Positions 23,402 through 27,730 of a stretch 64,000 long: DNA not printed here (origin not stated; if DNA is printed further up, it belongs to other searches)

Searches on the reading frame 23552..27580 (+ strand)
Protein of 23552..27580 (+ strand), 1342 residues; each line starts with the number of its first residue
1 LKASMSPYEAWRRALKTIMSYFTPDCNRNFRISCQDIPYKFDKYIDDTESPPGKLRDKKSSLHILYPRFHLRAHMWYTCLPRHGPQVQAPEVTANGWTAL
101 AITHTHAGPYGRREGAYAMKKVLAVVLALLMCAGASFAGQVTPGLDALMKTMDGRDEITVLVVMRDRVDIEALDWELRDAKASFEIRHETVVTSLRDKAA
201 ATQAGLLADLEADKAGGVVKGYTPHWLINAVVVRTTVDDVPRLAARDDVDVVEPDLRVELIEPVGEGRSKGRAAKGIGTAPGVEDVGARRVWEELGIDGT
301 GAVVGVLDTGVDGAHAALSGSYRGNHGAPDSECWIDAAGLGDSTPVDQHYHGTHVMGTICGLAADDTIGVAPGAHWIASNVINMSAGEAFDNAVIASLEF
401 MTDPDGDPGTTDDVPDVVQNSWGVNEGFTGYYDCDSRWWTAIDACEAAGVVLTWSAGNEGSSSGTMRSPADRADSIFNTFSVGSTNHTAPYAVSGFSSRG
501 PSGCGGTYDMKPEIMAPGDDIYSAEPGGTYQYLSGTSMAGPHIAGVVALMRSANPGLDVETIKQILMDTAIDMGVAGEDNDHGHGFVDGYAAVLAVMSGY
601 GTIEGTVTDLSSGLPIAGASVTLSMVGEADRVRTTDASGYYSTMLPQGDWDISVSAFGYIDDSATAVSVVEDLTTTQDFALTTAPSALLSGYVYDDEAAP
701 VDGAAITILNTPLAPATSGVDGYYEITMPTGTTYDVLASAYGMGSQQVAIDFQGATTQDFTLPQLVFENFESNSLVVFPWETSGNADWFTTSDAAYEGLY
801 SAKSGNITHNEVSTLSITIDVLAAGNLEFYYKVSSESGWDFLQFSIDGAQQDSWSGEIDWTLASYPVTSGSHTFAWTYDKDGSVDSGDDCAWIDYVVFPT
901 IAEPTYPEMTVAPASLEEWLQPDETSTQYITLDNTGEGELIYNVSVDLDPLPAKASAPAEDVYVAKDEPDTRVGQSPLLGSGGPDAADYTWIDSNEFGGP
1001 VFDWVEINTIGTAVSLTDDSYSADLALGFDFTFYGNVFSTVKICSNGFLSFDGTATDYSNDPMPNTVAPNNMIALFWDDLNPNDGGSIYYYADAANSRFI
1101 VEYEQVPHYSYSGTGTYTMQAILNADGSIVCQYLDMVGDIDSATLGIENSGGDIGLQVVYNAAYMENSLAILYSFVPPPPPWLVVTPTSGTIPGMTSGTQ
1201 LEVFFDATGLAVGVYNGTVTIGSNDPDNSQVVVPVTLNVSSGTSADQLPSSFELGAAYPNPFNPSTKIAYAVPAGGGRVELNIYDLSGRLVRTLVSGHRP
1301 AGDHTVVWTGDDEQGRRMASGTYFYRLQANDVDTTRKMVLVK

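Call 9: search_protein_families(library=pfam, proteins=[window:23552-27580:+], max_evalue=0.001)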
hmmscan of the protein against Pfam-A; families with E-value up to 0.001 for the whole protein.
window:23552-27580:+ (1342 aa): 6 families
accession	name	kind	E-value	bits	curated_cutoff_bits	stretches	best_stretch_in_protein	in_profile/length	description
PF00082.27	Peptidase_S8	-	1.2e-44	153.3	21.8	1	299-585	1-288/288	Subtilase family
PF13620.12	CarboxypepD_reg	-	2.1e-23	82.9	32.3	2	602-682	1-82/82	Carboxypeptidase regulatory-like domain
PF13715.12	CarbopepD_reg_2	-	2.9e-15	56.5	32.2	2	689-762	1-74/88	CarboxypepD_reg-like domain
PF13860.13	FlgD_ig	-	2e-13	50.5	27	1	1267-1330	13-76/79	FlgD Ig-like domain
PF06119.19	NIDO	-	2.7e-07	31.2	25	1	1041-1094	3-54/186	Nidogen-like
PF18962.6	Por_Secre_tail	-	0.00017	22.2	27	1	1258-1339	2-74/75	Secretion system C-terminal sorting domain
